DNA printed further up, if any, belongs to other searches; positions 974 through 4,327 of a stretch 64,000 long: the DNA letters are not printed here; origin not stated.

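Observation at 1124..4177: Bacterial-type HrpB DEAH helicase encoded in a eukaryotic nuclear context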

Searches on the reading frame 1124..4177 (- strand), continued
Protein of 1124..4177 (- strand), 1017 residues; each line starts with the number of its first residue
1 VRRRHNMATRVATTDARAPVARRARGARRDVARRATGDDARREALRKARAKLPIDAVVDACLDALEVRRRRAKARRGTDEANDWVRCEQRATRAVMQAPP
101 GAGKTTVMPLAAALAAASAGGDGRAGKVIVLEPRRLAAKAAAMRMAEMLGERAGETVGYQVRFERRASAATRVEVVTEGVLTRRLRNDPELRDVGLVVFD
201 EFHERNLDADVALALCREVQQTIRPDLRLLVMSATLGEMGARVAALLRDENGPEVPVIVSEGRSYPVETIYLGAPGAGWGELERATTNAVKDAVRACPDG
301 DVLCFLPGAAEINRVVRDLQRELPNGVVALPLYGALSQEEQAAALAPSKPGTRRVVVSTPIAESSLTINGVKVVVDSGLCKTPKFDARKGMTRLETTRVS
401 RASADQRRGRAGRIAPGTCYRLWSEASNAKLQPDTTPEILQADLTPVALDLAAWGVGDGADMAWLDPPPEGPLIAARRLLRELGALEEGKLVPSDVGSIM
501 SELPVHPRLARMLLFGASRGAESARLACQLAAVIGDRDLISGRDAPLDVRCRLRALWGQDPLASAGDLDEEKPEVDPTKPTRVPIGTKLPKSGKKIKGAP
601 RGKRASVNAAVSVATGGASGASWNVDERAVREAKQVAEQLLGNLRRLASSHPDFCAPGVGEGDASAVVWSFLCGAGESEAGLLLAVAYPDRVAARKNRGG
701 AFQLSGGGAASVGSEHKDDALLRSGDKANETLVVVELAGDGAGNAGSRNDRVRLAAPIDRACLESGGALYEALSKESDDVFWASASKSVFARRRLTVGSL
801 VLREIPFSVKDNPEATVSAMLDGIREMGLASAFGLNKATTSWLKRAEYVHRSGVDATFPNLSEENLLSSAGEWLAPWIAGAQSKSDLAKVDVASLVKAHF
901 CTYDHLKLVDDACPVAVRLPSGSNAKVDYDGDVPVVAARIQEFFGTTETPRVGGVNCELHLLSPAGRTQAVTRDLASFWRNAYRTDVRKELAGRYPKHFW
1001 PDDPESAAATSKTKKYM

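Call 24: find_encoding_contigs(protein=P0047, flank=10000, max_places=2)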
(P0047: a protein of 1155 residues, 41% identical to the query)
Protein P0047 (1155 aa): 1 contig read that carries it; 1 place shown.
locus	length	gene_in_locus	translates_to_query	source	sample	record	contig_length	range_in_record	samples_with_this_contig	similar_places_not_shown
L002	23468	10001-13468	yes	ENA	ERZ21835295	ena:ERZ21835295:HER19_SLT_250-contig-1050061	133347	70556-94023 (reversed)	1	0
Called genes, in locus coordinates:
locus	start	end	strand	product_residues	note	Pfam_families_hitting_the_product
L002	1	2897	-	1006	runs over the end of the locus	PF00773:RNB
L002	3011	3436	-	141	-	-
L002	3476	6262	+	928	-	PF00664:ABC_membrane, PF00005:ABC_tran, PF02463:SMC_N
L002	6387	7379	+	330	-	PF00702:Hydrolase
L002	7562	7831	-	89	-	-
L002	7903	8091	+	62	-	-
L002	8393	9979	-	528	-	PF00069:Pkinase, PF07714:PK_Tyr_Ser-Thr, PF03822:NAF (faint)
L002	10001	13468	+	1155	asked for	PF00270:DEAD, PF00271:Helicase_C, PF08482:HrpB_C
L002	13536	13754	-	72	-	PF01423:LSM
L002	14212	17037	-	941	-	-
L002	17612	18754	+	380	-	PF00825:Ribonuclease_P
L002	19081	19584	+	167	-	-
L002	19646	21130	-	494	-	-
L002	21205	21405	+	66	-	-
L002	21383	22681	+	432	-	PF04564:U-box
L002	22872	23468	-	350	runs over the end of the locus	PF00462:Glutaredoxin, PF13409:GST_N_2, PF13417:GST_N_3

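Call 25: find_encoding_contigs(protein=P0024, flank=10000, max_places=2)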
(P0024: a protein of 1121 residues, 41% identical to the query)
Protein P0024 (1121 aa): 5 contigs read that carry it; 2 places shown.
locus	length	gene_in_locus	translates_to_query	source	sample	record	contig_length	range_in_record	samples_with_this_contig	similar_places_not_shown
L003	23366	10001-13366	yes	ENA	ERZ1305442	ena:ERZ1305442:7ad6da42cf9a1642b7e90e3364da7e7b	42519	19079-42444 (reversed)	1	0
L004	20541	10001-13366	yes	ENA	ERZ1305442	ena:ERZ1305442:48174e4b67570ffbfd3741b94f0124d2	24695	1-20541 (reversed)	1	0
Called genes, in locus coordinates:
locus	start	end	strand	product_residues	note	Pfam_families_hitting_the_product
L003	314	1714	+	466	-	PF08170:POPLD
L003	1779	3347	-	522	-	PF01743:PolyA_pol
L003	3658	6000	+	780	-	PF00664:ABC_membrane, PF00005:ABC_tran, PF02463:SMC_N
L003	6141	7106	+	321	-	PF00702:Hydrolase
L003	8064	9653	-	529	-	PF00069:Pkinase, PF07714:PK_Tyr_Ser-Thr, PF03822:NAF (weak)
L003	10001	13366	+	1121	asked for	PF00270:DEAD, PF00271:Helicase_C, PF08482:HrpB_C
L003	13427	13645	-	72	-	PF01423:LSM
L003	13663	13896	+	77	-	-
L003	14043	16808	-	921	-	-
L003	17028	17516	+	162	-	-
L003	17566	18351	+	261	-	PF00825:Ribonuclease_P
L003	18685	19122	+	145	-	-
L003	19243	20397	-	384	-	-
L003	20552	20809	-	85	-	-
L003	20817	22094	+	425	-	PF13857:Ank_5 (faint), PF00023:Ank (faint), PF13606:Ank_3 (faint), PF13637:Ank_4 (faint), PF24521:Ank_KRIT1 (faint), PF12796:Ank_2 (weak), PF02724:CDC45 (weak)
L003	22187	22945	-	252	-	PF12527:DUF3727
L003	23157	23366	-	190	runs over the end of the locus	-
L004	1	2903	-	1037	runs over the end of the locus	PF00773:RNB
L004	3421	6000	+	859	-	PF00664:ABC_membrane, PF00005:ABC_tran, PF02463:SMC_N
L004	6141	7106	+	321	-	PF00702:Hydrolase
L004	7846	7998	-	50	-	-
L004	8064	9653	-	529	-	PF00069:Pkinase, PF07714:PK_Tyr_Ser-Thr, PF03822:NAF (weak)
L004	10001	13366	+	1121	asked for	PF00270:DEAD, PF00271:Helicase_C, PF08482:HrpB_C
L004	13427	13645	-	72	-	PF01423:LSM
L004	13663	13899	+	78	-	-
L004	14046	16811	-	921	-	-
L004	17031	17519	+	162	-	-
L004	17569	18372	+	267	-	PF00825:Ribonuclease_P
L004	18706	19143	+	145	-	-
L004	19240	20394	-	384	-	-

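Call 29: find_encoding_contigs(protein=P0003, flank=6000, max_places=1)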
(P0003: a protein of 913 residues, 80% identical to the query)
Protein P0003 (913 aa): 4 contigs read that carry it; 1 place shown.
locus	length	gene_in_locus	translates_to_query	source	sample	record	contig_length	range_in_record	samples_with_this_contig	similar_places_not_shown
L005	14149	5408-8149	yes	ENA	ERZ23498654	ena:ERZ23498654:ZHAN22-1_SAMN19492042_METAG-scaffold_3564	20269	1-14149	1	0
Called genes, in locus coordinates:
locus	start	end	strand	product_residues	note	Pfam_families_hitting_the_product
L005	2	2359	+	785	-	?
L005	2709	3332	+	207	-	-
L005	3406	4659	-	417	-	PF00069:Pkinase, PF07714:PK_Tyr_Ser-Thr, PF03822:NAF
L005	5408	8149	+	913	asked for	PF00271:Helicase_C, PF08482:HrpB_C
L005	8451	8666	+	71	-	PF01423:LSM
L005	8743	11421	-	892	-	PF00610:DEP (faint)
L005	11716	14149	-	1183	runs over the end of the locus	-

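Call 38: search_protein_representatives(protein=window:1124-4159:-)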
Query: 1011 residues. Proteins with E-value up to 0.001 (for the whole library): 33329; up to 1e-10: 21885; up to 1e-30: 9288. The best 150 are listed.
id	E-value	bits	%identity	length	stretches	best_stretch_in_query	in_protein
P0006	0.0e+00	1517.9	76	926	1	89-1008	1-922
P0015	3.4e-250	849.8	56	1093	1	11-1008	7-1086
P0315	7.8e-201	686.5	99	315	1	701-1011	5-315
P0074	8.2e-196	669.8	47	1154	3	86-447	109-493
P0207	4.6e-184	630.9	48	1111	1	83-1009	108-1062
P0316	1.5e-179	616.0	49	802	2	87-547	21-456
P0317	3.8e-177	608.0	51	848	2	84-554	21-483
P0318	1.7e-176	605.9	49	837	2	77-551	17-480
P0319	1.4e-175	602.9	51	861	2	85-554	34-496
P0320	2.0e-174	599.0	47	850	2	84-555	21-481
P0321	9.3e-171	586.9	48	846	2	88-548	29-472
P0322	2.9e-170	585.3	48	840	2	86-550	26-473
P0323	3.2e-170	585.1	49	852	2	78-555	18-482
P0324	3.6e-170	584.9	44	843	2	87-551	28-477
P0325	2.1e-168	579.1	47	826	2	86-526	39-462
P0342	7.7e-161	554.1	49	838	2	86-550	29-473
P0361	3.2e-158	545.4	47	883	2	87-553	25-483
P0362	3.4e-158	545.3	48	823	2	83-553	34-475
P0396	3.7e-154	532.0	43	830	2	79-545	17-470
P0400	3.8e-153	528.6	46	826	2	83-551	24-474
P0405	9.5e-153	527.3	47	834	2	84-563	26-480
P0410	3.2e-152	525.6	48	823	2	88-549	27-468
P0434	1.2e-150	520.3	45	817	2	85-552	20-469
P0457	2.4e-148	512.7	44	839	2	83-549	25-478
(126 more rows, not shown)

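Call 41: list_cluster_members(proteins=[P0361, P0323, P0342, P0362, P0396, P0400, P0405, P0410, P0434, P0457])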
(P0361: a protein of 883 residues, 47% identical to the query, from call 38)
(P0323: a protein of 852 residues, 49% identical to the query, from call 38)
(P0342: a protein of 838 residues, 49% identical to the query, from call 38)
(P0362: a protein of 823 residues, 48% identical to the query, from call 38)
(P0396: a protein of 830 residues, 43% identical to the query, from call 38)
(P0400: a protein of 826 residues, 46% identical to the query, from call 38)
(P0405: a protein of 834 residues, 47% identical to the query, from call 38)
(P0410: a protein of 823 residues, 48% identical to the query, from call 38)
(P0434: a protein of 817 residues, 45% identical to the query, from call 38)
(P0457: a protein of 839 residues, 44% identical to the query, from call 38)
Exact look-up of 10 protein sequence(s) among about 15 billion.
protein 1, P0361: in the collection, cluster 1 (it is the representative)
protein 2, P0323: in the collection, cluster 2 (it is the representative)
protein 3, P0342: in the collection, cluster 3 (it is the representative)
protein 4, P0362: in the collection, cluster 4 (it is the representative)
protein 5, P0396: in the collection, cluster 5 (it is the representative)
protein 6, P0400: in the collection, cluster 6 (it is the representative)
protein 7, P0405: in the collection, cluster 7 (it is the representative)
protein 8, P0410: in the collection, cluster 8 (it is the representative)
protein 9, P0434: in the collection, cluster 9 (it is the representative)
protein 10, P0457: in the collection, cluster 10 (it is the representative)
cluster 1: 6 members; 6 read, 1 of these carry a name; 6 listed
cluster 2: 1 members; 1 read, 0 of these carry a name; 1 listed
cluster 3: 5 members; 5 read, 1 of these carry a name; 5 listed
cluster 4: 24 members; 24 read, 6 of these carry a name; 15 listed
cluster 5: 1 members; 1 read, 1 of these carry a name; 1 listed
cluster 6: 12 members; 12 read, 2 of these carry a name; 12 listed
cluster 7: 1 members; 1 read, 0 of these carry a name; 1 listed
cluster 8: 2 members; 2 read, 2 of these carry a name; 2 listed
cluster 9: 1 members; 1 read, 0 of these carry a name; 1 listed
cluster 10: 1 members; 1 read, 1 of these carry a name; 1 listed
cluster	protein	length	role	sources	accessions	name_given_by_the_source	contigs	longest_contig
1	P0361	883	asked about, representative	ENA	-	-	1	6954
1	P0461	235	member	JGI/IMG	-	ATP-dependent helicase HrpB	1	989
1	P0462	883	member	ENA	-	-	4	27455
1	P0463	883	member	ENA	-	-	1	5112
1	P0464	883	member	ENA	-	-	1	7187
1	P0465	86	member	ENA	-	-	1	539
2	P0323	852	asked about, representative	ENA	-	-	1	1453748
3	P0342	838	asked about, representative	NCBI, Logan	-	-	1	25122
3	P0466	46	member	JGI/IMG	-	hypothetical protein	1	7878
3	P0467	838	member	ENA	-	-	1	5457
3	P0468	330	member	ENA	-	-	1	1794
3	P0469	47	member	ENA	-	-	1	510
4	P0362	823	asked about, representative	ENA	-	-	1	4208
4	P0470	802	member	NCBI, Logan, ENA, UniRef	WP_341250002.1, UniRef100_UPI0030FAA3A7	ATP-dependent helicase HrpB [Euzebya pacifica] | ATP-dependent helicase HrpB n=1 Tax=Euzebya pacifica TaxID=1608957 RepID=UPI0030FAA3A7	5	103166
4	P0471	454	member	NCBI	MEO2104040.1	MAG: helicase-related protein, partial [Actinomycetota bacterium]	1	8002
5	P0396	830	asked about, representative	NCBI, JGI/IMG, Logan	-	ATP-dependent helicase HrpB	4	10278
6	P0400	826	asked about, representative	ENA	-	-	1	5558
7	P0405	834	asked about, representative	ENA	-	-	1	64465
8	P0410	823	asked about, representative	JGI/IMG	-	ATP-dependent helicase HrpB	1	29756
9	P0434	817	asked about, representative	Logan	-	-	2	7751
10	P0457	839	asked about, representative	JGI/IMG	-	ATP-dependent helicase HrpB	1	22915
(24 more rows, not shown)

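Call 42: find_encoding_contigs(protein=P0462, flank=8000, max_places=2)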
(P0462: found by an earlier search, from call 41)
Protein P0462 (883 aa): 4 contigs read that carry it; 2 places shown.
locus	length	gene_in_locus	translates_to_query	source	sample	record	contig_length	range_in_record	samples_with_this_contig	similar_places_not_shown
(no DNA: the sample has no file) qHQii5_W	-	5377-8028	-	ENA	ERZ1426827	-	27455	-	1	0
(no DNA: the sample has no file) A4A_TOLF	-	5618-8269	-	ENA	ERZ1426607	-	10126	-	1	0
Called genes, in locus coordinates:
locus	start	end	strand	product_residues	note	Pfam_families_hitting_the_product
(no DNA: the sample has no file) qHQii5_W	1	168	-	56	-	?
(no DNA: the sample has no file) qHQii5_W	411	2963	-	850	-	-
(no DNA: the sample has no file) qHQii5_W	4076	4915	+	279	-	PF05024:Gpi1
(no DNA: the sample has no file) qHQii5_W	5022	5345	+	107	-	PF02195:ParB_N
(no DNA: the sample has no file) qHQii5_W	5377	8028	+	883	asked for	PF00270:DEAD, PF00271:Helicase_C, PF08482:HrpB_C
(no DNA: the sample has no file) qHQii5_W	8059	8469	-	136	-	PF08547:CIA30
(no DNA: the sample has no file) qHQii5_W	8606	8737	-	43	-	-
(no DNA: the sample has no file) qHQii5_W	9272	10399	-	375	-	PF03952:Enolase_N, PF00113:Enolase_C, PF13378:MR_MLE_C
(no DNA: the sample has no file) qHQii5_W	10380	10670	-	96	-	PF03952:Enolase_N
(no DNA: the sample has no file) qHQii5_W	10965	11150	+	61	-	-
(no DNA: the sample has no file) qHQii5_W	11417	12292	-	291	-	PF00650:CRAL_TRIO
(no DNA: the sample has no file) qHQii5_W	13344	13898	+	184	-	PF22037:PSD13_N, PF01399:PCI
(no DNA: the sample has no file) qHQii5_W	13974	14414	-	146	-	PF13862:BCCIP (weak)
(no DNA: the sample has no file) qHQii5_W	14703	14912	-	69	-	PF13862:BCCIP (weak)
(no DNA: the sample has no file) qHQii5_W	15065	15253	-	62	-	-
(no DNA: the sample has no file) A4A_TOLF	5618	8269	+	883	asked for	PF00270:DEAD, PF00271:Helicase_C, PF08482:HrpB_C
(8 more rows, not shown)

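Call 43: find_related_loci(query=A1, collection=genome_contigs, flank=1500)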
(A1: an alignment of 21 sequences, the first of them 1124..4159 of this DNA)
Query A1 (1011 aa) in genome_contigs; peptide patterns used: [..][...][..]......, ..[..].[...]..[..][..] (x = any residue, [..] = any of these).
600 stretches matched a pattern (row limit reached: there are more); 599 encode a relative of the query (tblastn E <= 1e-3); the best 80 are kept; 80 distinct loci.
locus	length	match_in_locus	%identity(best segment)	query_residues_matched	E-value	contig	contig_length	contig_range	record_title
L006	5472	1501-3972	41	88-1008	2e-170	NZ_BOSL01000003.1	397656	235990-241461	Paenibacillus vini strain J42TS3 sequence03, whole genome shotgun sequence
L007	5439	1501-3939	40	87-1009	3e-170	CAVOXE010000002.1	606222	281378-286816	MAG: Nitrospirota bacterium isolate MFD00392.bin.1.17 genome assembly, contig: contig_21491, whole genome shotgun sequen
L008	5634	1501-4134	42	39-1008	2e-168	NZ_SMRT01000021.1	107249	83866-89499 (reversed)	Paenibacillus piri strain MS74 contig21, whole genome shotgun sequence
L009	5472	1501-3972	40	81-1007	7e-165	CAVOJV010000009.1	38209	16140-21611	MAG: uncultured Gammaproteobacteria bacterium isolate MFD00032.bin.2.219 genome assembly, contig: contig_118971, whole g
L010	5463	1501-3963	40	89-1008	1e-164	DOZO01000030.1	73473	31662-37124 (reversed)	MAG TPA_asm: Desulfobulbaceae bacterium isolate UBA11700 contig_1852, whole genome shotgun sequence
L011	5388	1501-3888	37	89-1009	6e-161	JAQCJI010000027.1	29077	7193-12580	MAG: Bacteroidetes bacterium isolate casp40-mb.314 NODE_3761_length_29077_cov_0.071330, whole genome shotgun sequence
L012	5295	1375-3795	41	87-1008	2e-160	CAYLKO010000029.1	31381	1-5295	MAG TPA_asm: uncultured Chromatiaceae bacterium isolate binchicken_co322_228 genome assembly, contig: NODE_2319_length_3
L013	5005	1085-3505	37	83-1009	3e-160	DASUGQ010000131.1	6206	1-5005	MAG TPA_asm: Cyclobacteriaceae bacterium isolate SMAG_U1410 k141_1547585, whole genome shotgun sequence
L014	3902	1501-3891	42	85-1002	8e-159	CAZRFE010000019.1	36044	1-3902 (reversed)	MAG TPA_asm: uncultured Gammaproteobacteria bacterium isolate SRP263527_co2_174 genome assembly, contig: NODE_856_length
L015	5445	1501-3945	40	88-1008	1e-154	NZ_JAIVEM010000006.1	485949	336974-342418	Paenibacillus sp. BJ-4 scaffold14, whole genome shotgun sequence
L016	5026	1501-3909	39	87-1009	3e-142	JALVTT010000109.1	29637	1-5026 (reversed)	MAG: Sedimenticola sp. isolate M1_metabat2_scaf2bin.028 M1_NODE_342_length_29637_cov_3.426262, whole genome shotgun sequ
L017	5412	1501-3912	40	89-1011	6e-140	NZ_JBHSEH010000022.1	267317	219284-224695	Deinococcus navajonensis strain CCUG 56029 platanus_K_default_22, whole genome shotgun sequence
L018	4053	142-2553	39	88-1009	3e-136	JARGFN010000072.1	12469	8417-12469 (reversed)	MAG: Desulfobulbales bacterium isolate C14-07 NODE_1911_length_12469_cov_7.837442, whole genome shotgun sequence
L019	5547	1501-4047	38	28-1008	1e-131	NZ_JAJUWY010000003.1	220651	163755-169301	Lysobacter sp. GX 14042 3, whole genome shotgun sequence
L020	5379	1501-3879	48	89-1006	9e-128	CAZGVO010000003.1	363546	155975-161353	MAG TPA_asm: uncultured Bifidobacterium sp. isolate binchicken_co328_134 genome assembly, contig: NODE_11_length_363546_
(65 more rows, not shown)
